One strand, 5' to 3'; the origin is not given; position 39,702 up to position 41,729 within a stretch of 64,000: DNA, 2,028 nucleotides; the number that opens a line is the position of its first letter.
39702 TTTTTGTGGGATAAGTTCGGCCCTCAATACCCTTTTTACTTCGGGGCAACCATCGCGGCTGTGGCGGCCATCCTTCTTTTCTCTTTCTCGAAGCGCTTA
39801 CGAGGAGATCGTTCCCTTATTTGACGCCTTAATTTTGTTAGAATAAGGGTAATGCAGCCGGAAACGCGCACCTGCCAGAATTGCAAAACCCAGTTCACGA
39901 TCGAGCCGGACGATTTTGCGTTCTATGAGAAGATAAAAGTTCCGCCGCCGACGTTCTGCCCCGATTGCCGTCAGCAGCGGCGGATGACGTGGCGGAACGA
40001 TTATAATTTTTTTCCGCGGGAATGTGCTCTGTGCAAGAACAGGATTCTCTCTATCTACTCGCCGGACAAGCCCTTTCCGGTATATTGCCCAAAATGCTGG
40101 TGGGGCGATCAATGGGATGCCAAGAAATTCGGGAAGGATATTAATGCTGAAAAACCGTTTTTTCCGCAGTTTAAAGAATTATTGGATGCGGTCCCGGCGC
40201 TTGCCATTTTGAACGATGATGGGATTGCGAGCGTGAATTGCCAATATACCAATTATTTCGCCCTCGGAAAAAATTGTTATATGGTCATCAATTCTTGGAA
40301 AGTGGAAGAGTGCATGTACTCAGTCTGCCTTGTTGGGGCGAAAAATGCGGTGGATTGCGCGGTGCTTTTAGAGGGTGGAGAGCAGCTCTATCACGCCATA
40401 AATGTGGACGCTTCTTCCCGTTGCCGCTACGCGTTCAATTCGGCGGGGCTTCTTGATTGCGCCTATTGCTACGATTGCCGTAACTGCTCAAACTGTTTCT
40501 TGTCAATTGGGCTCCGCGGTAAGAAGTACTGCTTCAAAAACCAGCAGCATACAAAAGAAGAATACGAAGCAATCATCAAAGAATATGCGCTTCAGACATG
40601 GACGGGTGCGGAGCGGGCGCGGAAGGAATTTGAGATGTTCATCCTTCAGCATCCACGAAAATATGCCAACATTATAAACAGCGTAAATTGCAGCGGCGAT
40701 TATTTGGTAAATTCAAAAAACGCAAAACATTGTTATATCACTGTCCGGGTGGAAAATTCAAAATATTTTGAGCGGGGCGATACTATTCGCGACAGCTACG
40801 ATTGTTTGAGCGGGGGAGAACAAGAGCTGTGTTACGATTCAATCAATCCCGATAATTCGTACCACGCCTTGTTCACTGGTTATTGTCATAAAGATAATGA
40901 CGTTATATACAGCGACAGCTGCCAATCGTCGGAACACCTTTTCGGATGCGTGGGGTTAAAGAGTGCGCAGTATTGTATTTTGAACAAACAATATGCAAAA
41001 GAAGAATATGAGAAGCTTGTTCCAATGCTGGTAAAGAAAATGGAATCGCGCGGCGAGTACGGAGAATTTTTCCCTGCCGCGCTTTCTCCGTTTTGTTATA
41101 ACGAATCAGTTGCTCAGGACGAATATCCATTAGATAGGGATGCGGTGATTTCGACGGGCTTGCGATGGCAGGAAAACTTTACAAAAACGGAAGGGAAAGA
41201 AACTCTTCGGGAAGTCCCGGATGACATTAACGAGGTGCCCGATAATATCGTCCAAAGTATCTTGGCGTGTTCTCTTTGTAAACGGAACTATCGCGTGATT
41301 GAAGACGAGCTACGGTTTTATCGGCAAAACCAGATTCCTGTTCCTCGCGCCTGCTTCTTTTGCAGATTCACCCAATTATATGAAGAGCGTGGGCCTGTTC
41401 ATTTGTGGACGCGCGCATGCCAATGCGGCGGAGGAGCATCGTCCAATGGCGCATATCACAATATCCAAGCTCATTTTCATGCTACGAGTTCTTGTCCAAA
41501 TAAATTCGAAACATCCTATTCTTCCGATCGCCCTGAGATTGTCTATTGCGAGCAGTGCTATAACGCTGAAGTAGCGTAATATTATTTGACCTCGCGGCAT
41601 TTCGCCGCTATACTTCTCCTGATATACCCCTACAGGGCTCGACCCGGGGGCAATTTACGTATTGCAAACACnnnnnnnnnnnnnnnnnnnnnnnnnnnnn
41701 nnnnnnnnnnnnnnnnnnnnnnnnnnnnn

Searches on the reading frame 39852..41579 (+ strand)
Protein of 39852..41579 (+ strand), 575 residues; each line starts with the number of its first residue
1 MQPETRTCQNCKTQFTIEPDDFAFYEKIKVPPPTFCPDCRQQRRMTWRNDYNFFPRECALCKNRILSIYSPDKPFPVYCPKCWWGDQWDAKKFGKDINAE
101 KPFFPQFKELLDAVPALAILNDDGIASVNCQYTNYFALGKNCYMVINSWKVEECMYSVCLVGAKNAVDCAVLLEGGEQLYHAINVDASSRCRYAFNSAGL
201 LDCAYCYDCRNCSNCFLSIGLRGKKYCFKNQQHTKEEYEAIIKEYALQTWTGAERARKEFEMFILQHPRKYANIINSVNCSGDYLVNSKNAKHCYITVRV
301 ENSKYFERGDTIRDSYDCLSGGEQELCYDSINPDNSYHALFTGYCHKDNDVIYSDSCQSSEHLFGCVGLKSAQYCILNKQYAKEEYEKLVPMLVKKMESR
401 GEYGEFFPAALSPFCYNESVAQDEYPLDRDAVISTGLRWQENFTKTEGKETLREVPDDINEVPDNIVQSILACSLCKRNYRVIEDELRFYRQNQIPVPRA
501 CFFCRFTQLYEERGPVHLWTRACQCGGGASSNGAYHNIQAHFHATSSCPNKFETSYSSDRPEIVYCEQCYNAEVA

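Call 7: search_protein_families(library=pfam, proteins=[window:39852-41579:+], max_evalue=0.001)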
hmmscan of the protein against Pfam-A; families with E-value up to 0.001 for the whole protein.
window:39852-41579:+ (575 aa): 0 families

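Call 12: search_protein_families(library=pfam, proteins=[window:39852-41579:+], max_evalue=0.01)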
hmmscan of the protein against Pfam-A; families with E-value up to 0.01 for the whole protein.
window:39852-41579:+ (575 aa): 1 family
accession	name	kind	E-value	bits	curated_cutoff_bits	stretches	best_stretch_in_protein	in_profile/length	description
PF13451.12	zf_Tbcl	-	0.0095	16.3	24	1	5-44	4-44/48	Probable treble clef domain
